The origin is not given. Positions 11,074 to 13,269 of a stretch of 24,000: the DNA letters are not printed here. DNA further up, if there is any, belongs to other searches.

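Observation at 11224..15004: Stand-alone, oversized NurA-like nuclease and HerA-like ATPase pair with overlapping reading frames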

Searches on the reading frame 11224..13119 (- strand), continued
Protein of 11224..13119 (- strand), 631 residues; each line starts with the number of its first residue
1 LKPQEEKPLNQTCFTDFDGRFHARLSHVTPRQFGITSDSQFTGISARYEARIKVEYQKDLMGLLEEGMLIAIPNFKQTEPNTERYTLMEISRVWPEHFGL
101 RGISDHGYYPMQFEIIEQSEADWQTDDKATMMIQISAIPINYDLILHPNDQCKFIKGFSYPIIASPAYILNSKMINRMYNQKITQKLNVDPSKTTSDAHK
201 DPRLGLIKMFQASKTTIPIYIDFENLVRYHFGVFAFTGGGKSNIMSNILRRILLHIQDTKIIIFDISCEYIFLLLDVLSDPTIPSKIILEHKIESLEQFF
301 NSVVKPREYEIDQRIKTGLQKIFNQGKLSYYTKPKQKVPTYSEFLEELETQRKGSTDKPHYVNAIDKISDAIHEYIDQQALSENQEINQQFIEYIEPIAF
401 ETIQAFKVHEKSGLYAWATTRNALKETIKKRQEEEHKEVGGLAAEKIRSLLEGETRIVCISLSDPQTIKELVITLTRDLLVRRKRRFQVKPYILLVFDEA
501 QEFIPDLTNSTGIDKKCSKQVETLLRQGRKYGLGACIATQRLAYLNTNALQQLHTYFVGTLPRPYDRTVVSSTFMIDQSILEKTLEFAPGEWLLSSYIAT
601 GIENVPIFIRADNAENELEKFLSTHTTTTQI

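Call 51: search_solved_structures(query=window:11227-13119:-, max_evalue=0.01, show_alignments=1)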
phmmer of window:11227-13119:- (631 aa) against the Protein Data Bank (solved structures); distinct sequences matched with E-value up to 0.01: 9.
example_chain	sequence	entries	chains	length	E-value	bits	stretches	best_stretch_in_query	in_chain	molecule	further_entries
8wiv_A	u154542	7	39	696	8.4e-09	37.5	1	212-271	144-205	Helicase HerA central domain-containing protein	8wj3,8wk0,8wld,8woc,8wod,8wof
9x1l_A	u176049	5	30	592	1.4e-08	36.8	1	215-273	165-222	DNA helicase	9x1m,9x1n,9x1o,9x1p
4d2i_A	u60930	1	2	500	1.8e-08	36.5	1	447-598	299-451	HERA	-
8j4u_M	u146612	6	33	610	2.4e-07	32.7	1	214-274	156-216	Nucleoside triphosphate hydrolase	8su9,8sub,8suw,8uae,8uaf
8xau_A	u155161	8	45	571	3.4e-07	32.2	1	481-571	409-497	ATP-binding protein | HerA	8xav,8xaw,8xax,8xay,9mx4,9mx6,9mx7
8yho_A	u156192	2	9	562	3.6e-06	28.8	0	469-566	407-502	DUF87 domain-containing protein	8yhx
9c1m_M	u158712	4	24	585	3.6e-05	25.5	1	488-574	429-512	ATP-binding protein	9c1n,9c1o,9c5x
7es4_A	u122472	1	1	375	0.00064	21.4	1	445-550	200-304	DNA phosphorothioation-dependent restriction protein DptH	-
8ziq_M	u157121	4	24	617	0.0021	19.7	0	493-593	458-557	HerA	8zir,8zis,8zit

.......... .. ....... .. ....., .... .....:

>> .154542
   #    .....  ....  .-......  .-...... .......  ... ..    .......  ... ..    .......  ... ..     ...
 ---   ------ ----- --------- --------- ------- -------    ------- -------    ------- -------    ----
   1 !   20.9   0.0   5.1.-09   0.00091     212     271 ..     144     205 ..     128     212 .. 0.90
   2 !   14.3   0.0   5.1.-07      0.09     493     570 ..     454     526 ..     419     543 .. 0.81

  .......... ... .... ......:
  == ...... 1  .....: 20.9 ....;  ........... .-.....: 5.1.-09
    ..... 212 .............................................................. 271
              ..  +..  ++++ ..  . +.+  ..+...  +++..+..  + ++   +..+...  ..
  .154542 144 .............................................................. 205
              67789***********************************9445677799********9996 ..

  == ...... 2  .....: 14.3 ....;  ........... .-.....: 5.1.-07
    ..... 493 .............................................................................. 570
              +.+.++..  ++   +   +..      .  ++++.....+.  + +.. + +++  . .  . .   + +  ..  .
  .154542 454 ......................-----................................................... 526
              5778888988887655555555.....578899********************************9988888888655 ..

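Call 63: search_solved_structures(query=A4, max_evalue=0.001)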
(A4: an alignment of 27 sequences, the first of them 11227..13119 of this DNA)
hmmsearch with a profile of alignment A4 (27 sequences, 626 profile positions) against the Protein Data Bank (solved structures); distinct sequences matched with E-value up to 0.001: 9.
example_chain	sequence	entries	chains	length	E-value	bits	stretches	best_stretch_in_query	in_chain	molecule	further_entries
8wiv_A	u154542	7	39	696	9.2e-20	73.8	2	140-272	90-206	Helicase HerA central domain-containing protein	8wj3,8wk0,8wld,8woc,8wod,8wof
8xau_A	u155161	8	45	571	2.5e-16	62.5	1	465-570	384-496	ATP-binding protein | HerA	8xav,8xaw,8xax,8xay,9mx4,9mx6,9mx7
4d2i_A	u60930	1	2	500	3.3e-16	62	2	421-572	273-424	HERA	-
9x1l_A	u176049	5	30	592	5.7e-16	61.3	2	214-273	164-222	DNA helicase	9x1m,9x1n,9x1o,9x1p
9c1m_M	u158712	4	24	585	2.5e-13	52.5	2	477-572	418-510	ATP-binding protein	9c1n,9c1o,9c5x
8j4u_M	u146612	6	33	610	6.8e-13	51.1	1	204-271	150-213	Nucleoside triphosphate hydrolase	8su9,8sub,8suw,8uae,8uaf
8yho_A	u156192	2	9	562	1.4e-12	50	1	214-566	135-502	DUF87 domain-containing protein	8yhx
8ziq_M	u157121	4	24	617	2.4e-10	42.7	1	491-563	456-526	HerA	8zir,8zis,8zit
7es4_A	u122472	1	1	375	0.00011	24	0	464-547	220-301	DNA phosphorothioation-dependent restriction protein DptH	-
